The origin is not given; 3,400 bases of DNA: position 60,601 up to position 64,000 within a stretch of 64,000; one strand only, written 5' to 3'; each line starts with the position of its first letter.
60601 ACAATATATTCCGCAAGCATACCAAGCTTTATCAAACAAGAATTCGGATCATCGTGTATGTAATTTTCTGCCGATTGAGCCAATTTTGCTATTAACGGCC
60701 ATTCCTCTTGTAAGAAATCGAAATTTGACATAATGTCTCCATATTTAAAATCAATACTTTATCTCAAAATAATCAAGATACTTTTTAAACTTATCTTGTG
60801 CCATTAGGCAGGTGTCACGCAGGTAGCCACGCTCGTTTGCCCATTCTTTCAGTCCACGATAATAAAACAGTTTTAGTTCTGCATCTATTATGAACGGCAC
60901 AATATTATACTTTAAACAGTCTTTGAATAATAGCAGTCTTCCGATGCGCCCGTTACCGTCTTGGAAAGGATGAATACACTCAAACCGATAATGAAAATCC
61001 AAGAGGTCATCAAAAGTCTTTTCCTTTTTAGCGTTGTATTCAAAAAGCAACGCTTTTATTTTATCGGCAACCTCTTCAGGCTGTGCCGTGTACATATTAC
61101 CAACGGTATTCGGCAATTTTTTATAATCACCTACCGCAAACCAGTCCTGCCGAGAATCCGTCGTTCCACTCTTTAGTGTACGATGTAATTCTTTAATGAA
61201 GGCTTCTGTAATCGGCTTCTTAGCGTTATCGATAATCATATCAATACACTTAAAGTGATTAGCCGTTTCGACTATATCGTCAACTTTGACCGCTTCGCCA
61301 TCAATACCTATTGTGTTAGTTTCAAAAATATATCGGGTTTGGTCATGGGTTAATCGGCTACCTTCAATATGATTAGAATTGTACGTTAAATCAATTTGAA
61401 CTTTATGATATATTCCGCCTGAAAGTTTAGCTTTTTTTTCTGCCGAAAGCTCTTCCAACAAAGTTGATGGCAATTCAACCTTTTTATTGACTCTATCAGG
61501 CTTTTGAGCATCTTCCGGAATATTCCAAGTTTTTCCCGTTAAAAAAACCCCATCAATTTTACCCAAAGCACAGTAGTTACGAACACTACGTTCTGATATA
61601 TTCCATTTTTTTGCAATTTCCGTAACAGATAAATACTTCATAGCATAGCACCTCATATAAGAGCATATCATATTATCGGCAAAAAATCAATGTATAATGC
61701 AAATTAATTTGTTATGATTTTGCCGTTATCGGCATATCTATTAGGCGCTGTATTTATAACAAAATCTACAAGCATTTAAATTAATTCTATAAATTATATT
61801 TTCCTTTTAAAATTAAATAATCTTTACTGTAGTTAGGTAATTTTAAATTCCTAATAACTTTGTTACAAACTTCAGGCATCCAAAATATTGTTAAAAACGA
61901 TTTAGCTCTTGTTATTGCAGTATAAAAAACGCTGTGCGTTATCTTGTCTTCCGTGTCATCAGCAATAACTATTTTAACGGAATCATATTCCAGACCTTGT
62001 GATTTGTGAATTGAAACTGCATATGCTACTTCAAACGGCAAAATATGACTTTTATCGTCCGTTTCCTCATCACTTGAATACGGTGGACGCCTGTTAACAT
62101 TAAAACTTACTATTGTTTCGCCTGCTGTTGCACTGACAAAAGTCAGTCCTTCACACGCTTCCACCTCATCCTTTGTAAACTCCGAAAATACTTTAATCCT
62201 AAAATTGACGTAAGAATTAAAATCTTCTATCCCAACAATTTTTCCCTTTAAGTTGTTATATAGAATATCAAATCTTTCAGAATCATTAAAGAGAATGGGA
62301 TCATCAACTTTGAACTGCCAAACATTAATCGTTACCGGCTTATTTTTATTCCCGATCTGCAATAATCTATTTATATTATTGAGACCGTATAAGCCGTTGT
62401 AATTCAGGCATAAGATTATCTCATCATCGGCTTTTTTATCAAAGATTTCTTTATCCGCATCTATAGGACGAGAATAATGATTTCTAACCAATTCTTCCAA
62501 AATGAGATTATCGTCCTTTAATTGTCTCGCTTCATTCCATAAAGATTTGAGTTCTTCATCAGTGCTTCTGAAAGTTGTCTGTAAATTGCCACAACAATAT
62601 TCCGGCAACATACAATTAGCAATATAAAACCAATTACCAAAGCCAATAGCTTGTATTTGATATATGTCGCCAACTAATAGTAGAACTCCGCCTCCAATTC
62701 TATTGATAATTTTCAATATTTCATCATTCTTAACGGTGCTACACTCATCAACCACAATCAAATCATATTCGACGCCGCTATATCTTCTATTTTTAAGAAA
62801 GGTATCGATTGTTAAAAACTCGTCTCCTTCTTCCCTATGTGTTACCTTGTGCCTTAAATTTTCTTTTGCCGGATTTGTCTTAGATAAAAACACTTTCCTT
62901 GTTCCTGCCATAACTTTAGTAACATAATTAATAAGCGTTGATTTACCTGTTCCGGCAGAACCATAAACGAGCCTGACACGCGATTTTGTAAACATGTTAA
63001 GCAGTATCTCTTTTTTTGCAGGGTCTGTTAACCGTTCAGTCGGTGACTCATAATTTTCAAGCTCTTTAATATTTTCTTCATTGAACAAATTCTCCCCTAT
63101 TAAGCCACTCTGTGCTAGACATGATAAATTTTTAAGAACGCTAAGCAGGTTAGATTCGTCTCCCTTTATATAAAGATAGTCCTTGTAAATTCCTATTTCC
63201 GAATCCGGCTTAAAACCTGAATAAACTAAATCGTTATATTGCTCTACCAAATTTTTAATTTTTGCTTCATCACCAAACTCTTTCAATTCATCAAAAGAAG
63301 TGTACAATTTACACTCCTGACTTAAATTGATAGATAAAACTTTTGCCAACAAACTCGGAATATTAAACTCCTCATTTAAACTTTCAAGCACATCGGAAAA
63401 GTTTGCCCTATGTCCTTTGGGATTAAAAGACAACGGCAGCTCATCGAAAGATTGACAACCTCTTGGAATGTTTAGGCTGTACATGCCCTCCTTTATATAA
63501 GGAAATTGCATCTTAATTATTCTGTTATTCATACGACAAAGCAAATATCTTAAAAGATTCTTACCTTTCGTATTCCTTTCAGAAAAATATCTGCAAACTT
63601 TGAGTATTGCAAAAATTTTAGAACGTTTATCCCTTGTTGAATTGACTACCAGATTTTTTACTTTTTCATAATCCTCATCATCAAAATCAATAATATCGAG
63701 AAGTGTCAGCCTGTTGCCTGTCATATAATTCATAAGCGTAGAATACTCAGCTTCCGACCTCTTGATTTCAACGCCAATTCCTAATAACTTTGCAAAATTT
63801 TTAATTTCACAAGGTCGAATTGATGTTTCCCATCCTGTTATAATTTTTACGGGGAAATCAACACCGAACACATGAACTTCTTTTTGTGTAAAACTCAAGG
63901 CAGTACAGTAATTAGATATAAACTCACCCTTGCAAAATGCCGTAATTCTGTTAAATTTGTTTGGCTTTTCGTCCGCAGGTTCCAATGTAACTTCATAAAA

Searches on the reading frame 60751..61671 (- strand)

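Call 6: search_protein_families(library=ncbifam, proteins=[window:60751-61671:-], max_evalue=0.1)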
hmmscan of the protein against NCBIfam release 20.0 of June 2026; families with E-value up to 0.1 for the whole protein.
window:60751-61671:- (306 aa): 5 families
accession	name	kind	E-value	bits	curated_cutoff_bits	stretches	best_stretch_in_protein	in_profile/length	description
NF046030.1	ProtAdlyltaseSoFic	equivalog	5.2e-09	35.5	550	1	150-247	109-206/361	protein adenylyltransferase Fic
TIGR02613.1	mob_myst_B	hypoth_equivalog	4.7e-06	26.6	124.4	1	151-247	46-136/186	mobile mystery protein B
NF046029.1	ProtAdlyltaseNmFic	equivalog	0.0048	16.6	230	1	211-248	74-111/177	protein adenylyltransferase Fic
TIGR01764.1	excise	domain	0.015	15.7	28.8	1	13-55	1-42/49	excisionase family DNA-binding protein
NF045758.2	YlxM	equivalog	0.066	13.3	80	0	4-31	23-50/72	YlxM family DNA-binding protein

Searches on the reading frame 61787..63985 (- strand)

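Call 6: search_protein_families(library=ncbifam, proteins=[window:61787-63985:-], max_evalue=0.1)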
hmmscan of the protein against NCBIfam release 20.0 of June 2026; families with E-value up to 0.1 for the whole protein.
window:61787-63985:- (732 aa): 10 families
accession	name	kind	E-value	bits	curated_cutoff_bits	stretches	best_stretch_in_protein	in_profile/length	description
TIGR01448.2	helicase_RecD2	equivalog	7.6e-26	90.4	500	1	263-714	267-700/713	SF1B family DNA helicase RecD2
TIGR01447.1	recD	equivalog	1.9e-24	86.2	310.15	2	646-713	518-585/597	exodeoxyribonuclease V subunit alpha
NF008127.0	PRK10875.1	equivalog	7.8e-11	41.2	671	1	647-712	536-601/619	exodeoxyribonuclease V subunit alpha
TIGR02768.1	TraA_Ti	equivalog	1.4e-08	33.5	590.45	2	653-703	670-716/751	Ti-type conjugative transfer relaxase TraA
TIGR02760.1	TraI_TIGR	equivalog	3.6e-05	21.4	929.85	1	311-451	1012-1159/1960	conjugative transfer relaxase/helicase TraI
NF010402.0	PRK13826.1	subfamily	0.00028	18.8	1317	0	654-702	693-737/1102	Dtr system oriT relaxase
NF010464.0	PRK13889.1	subfamily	0.00052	18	1015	0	328-453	355-482/992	conjugal transfer relaxase TraA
NF042953.1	Hhe_antiphage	equivalog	0.016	12.6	2000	1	405-444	1280-1317/1797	DUF4011 domain-containing anti-phage protein Hhe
TIGR01618.1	phage_P_loop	hypoth_equivalog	0.021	14.5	138.75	1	336-423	13-98/220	phage nucleotide-binding protein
NF010263.0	PRK13709.1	equivalog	0.027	11.7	2212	1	317-454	967-1113/1752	conjugative transfer relaxase/helicase TraI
